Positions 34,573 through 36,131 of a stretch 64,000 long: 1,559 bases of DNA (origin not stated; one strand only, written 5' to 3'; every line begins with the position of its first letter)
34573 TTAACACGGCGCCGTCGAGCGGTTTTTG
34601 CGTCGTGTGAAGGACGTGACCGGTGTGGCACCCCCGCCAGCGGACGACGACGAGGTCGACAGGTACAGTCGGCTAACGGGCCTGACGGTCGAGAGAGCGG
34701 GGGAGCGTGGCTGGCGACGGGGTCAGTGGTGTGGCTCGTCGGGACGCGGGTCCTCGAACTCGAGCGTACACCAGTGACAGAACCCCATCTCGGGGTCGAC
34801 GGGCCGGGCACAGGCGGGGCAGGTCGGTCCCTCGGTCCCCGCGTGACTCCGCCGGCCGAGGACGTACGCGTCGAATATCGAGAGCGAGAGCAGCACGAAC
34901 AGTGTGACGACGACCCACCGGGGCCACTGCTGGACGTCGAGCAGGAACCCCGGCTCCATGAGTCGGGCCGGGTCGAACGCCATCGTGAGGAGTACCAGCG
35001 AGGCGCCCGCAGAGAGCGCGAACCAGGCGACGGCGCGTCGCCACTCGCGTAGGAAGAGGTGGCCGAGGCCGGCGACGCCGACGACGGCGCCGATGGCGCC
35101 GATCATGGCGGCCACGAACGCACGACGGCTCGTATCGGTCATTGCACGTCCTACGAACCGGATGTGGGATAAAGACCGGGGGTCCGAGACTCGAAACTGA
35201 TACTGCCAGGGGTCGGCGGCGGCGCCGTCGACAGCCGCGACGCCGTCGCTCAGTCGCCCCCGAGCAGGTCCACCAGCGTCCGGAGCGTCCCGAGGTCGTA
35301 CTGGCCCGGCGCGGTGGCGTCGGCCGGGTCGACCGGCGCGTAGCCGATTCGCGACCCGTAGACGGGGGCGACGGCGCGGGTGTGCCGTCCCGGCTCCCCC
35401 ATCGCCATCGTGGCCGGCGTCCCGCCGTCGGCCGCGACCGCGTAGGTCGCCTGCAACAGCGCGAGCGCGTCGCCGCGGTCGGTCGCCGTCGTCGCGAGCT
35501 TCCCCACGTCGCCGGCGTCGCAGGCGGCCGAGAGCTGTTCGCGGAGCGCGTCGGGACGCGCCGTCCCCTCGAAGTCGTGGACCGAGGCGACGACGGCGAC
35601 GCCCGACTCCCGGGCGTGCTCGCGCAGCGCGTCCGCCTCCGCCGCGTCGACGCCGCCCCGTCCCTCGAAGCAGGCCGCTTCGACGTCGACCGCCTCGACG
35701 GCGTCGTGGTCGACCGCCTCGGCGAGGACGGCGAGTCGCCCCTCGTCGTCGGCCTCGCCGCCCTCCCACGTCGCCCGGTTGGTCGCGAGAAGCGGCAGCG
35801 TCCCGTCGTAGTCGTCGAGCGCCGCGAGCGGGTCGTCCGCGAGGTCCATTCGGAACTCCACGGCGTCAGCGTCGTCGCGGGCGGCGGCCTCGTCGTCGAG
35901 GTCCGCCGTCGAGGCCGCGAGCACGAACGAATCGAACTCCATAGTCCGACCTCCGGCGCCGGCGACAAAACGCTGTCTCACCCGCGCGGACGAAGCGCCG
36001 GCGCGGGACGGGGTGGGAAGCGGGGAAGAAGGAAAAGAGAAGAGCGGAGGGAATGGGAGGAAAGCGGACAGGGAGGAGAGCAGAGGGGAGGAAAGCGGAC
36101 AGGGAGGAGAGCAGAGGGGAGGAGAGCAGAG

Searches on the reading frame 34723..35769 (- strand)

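Call 31: search_protein_families(library=pfam, proteins=[window:34723-35769:-], max_evalue=0.01)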
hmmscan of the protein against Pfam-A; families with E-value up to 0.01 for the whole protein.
window:34723-35769:- (348 aa): 1 family
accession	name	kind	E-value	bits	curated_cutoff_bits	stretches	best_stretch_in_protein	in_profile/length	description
PF24460.1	DUF7575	-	2.9e-10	39.8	28.5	1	313-339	2-28/28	Domain of unknown function (DUF7575)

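Call 44: search_protein_families(library=padloc, proteins=[window:34723-35769:-], max_evalue=0.001)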
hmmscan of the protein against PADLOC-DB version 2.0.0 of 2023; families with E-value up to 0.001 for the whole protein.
window:34723-35769:- (348 aa): 0 families

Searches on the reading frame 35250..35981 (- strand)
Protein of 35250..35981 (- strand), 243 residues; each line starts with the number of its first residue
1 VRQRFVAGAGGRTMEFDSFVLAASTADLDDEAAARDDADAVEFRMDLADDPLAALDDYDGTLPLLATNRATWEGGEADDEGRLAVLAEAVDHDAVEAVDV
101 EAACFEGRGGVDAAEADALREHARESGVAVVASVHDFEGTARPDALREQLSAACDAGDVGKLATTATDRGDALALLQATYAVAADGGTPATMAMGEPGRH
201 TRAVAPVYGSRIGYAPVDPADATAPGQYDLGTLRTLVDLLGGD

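Call 3: search_protein_families(library=pfam, proteins=[window:35250-35981:-], max_evalue=0.01)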
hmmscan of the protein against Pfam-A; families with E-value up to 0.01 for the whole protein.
window:35250-35981:- (243 aa): 1 family
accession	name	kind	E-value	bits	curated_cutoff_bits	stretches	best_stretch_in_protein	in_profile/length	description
PF01487.21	DHquinase_I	-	4.4e-38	132.1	22.2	1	32-236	18-229/230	Type I 3-dehydroquinase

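Call 4: search_protein_families(library=ncbifam, proteins=[window:35250-35981:-], max_evalue=0.01)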
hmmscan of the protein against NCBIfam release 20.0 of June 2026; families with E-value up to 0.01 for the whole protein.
window:35250-35981:- (243 aa): 3 families
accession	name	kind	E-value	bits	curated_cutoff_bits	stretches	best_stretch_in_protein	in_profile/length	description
TIGR01093.1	aroD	equivalog_domain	3.6e-28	99.2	139.3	1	32-236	18-228/229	type I 3-dehydroquinate dehydratase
NF002683.0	PRK02412.2-2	equivalog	4.2e-13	49.3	329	1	34-241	19-212/215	3-dehydroquinate dehydratase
NF006802.0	PRK09310.1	equivalog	0.00089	18.2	598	1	128-232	104-202/477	bifunctional 3-dehydroquinate dehydratase/shikimate dehydrogenase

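Call 44: search_protein_families(library=padloc, proteins=[window:35250-35981:-], max_evalue=0.001)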
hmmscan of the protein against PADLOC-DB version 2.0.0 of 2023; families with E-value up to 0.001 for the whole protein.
window:35250-35981:- (243 aa): 0 families
